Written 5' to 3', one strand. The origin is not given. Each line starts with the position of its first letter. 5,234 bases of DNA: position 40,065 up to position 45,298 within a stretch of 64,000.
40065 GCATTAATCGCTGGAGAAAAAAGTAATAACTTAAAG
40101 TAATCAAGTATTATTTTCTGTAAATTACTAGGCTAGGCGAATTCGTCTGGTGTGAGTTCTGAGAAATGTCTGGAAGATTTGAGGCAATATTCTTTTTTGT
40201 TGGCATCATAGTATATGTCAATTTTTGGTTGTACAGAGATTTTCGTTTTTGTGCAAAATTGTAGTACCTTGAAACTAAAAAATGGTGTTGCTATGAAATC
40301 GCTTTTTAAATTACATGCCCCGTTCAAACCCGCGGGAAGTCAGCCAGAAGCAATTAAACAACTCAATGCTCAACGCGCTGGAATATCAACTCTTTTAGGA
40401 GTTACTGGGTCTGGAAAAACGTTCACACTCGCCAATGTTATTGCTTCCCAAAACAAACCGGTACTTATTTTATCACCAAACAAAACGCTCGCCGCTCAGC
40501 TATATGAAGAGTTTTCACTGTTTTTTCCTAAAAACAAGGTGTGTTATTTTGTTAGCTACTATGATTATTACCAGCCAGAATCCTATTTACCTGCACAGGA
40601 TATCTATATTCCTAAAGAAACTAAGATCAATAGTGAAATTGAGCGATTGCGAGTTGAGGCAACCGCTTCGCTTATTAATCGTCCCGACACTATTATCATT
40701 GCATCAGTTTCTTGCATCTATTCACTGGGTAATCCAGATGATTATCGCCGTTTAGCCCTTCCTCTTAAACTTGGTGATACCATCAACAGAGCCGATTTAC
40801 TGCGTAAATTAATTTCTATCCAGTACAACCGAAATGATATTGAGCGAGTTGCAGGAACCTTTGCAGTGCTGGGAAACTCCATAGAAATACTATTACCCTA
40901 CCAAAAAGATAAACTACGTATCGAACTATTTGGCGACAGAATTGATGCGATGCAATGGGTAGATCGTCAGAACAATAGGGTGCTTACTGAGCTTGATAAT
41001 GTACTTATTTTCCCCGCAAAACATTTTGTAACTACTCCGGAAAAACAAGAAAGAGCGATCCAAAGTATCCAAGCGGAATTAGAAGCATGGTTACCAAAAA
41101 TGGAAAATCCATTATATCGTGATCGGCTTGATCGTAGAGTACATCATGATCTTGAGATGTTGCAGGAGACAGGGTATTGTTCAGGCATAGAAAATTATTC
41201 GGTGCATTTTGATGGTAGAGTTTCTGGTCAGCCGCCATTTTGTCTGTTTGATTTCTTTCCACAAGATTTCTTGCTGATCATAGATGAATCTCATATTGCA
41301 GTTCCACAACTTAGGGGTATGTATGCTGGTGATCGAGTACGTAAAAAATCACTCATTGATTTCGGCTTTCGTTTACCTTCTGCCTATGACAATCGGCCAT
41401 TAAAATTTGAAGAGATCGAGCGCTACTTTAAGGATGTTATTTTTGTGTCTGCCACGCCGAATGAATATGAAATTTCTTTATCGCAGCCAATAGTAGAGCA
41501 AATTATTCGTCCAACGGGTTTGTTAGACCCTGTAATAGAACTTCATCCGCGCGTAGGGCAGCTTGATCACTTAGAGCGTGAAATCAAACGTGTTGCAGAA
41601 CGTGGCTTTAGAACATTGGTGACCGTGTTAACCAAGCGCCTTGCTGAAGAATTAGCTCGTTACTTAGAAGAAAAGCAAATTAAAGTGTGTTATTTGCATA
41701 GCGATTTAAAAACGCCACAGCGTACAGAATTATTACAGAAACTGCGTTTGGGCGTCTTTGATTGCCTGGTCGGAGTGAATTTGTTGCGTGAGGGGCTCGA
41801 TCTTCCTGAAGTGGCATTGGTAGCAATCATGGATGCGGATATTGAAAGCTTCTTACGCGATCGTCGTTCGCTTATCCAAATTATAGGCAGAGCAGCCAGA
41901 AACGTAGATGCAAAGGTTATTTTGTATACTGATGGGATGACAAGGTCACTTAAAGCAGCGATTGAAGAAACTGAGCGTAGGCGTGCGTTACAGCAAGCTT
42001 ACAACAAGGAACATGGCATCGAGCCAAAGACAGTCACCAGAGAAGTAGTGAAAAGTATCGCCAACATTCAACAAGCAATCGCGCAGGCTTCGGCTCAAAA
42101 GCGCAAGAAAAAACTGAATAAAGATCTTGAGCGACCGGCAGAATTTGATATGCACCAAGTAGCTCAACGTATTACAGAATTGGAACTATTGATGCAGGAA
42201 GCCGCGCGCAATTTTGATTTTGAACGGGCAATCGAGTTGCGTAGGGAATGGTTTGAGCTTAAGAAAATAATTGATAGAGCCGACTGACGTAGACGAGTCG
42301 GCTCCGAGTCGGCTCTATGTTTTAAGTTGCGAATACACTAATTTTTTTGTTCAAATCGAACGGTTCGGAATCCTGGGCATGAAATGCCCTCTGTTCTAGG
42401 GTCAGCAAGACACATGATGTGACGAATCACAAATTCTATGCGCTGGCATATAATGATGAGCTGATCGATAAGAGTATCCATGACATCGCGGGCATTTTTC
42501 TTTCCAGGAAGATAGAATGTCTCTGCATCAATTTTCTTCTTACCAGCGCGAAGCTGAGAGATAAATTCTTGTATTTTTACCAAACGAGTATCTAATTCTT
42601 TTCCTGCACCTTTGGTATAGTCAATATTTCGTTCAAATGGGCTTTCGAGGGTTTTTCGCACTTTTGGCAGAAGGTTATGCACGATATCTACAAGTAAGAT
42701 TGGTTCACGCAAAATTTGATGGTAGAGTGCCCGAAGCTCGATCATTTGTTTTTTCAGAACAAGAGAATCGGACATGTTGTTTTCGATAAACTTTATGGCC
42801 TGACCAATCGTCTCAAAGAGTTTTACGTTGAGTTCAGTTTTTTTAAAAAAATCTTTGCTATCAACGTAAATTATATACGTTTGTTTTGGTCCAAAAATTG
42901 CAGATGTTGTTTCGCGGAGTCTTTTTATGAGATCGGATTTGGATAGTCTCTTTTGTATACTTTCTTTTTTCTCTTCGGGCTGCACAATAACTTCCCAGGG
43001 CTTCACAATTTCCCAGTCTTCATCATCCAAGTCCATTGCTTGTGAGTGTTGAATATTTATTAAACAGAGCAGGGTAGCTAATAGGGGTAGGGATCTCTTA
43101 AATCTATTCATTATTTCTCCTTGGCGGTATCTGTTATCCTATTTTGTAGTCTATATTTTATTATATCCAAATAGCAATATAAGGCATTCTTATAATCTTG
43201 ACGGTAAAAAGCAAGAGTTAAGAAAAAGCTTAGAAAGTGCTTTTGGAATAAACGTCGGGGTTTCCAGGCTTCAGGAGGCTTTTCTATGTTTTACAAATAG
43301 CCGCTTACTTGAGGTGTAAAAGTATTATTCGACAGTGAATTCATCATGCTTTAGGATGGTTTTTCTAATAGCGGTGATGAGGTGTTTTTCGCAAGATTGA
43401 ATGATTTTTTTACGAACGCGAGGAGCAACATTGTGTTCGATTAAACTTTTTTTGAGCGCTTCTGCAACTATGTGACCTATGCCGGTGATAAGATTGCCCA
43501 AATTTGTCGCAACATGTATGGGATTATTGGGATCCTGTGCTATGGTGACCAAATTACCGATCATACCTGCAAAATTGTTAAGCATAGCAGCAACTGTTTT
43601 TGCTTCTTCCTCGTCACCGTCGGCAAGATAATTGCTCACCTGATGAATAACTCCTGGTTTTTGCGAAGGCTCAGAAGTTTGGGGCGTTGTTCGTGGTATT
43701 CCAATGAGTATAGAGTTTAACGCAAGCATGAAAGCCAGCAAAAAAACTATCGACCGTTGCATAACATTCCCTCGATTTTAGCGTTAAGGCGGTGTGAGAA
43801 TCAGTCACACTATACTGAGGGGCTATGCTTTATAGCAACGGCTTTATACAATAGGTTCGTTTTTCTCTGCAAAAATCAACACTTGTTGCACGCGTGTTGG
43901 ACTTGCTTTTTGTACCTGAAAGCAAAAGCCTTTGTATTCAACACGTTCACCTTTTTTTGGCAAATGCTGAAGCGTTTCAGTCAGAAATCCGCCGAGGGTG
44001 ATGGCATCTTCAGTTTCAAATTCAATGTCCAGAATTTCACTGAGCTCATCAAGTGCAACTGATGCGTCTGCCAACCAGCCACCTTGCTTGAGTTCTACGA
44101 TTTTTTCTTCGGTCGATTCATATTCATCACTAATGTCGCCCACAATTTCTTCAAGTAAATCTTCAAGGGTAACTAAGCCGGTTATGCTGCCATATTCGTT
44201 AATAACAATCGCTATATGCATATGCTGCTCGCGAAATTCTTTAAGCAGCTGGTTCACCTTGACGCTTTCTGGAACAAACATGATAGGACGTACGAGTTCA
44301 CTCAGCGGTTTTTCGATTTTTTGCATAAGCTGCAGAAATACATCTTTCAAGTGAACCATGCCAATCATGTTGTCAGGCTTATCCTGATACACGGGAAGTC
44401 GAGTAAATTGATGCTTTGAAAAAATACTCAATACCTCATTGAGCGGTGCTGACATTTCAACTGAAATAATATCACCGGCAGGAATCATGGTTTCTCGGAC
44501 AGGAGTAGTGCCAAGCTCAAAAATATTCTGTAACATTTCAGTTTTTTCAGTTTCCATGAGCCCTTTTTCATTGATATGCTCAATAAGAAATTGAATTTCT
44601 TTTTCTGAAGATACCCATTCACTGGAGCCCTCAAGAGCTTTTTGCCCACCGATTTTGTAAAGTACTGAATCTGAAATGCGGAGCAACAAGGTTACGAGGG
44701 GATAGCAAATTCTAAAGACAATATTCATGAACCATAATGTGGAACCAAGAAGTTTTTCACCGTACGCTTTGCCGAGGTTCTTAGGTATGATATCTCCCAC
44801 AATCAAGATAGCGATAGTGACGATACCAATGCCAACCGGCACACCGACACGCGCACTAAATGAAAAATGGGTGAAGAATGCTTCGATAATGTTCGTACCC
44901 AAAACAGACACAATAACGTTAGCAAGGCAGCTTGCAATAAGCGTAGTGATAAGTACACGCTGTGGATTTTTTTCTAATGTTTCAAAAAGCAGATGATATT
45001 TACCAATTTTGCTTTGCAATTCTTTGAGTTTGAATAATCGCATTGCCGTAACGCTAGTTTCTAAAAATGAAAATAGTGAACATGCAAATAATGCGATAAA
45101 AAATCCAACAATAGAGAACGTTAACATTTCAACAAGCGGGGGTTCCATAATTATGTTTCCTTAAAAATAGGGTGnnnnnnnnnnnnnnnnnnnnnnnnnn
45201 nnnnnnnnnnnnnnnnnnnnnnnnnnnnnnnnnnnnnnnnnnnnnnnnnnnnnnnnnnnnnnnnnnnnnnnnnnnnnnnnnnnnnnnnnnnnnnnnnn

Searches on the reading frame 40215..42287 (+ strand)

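Call 10: search_protein_families(library=ncbifam, proteins=[window:40215-42287:+], max_evalue=0.00001)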
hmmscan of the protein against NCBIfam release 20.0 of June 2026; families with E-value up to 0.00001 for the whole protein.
window:40215-42287:+ (690 aa): 26 families (the best 25 are shown)
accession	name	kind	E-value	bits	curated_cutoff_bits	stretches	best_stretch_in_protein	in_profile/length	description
NF003673.1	PRK05298.1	equivalog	1.8e-273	908.8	743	1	31-684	2-652/653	excinuclease ABC subunit UvrB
TIGR00631.1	uvrb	equivalog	5.5e-270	897.2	750.1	1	31-683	2-658/658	excinuclease ABC subunit UvrB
TIGR00580.2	mfd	equivalog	1.4e-16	60.1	800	1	199-297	1-99/907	transcription-repair coupling factor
TIGR00595.1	priA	equivalog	5.6e-15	54.9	230.35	1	471-639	272-448/509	replication restart helicase PriA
NF004066.1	PRK05580.1-3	equivalog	3e-13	49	813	1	473-570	549-654/788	primosomal protein N'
NF007966.0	PRK10689.1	equivalog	6.3e-12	44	1329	1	52-356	10-284/1148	transcription-repair coupling factor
NF004067.0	PRK05580.1-4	equivalog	1.2e-11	43.8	763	1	473-666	496-703/737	primosomal protein N'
NF004070.0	PRK05580.2-2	equivalog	3.7e-11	41.9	921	1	474-673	495-704/729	primosomal protein N'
NF004069.0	PRK05580.2-1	equivalog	6e-11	41.5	767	1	473-574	389-497/612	primosomal protein N'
NF053631.1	RNA_helic_CshA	equivalog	2e-10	40.2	646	1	467-640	240-405/434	degradosome RNA helicase CshA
NF004072.0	PRK05580.2-4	equivalog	1.1e-09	37.2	1030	1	474-571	415-518/648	primosomal protein N'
NF004071.0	PRK05580.2-3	equivalog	5.1e-09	34.6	1105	0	474-561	500-594/735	primosomal protein N'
NF053636.1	DDHlcsCsdAPsy1082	equivalog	6.8e-09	34.8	890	1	468-613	247-385/512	DEAD/DEAH box helicase CsdA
TIGR00643.1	recG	equivalog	1.9e-08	33.5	659.4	0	471-538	295-363/629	ATP-dependent DNA helicase RecG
NF004065.0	PRK05580.1-1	equivalog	3.1e-08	32.3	858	0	471-602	488-627/731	primosomal protein N'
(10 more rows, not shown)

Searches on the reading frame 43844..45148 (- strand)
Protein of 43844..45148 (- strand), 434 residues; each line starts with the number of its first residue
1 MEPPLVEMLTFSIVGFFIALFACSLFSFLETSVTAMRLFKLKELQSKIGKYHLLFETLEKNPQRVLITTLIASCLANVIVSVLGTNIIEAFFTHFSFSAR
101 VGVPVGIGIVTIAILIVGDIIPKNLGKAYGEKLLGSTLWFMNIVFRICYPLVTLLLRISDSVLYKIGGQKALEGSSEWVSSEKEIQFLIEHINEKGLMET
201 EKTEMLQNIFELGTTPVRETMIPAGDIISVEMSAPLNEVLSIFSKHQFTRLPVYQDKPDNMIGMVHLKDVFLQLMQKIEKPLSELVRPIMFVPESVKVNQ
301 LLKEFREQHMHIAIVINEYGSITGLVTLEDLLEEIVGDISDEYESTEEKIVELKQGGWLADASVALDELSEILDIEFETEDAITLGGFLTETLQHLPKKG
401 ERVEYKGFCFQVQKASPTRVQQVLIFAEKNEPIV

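Call 41: search_protein_families(library=pfam, proteins=[window:43844-45148:-], max_evalue=0.001)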
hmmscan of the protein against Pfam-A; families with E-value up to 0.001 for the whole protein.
window:43844-45148:- (434 aa): 3 families
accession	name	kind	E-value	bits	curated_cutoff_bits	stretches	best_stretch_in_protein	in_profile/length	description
PF01595.25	CNNM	-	3.2e-34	118.6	28.4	1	16-201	3-180/181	Cyclin M transmembrane N-terminal domain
PF03471.22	CorC_HlyC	-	1.6e-20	73.3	27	1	352-425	2-77/81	Transporter associated domain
PF00571.33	CBS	-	4.1e-19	69.1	24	2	222-271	6-52/57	CBS domain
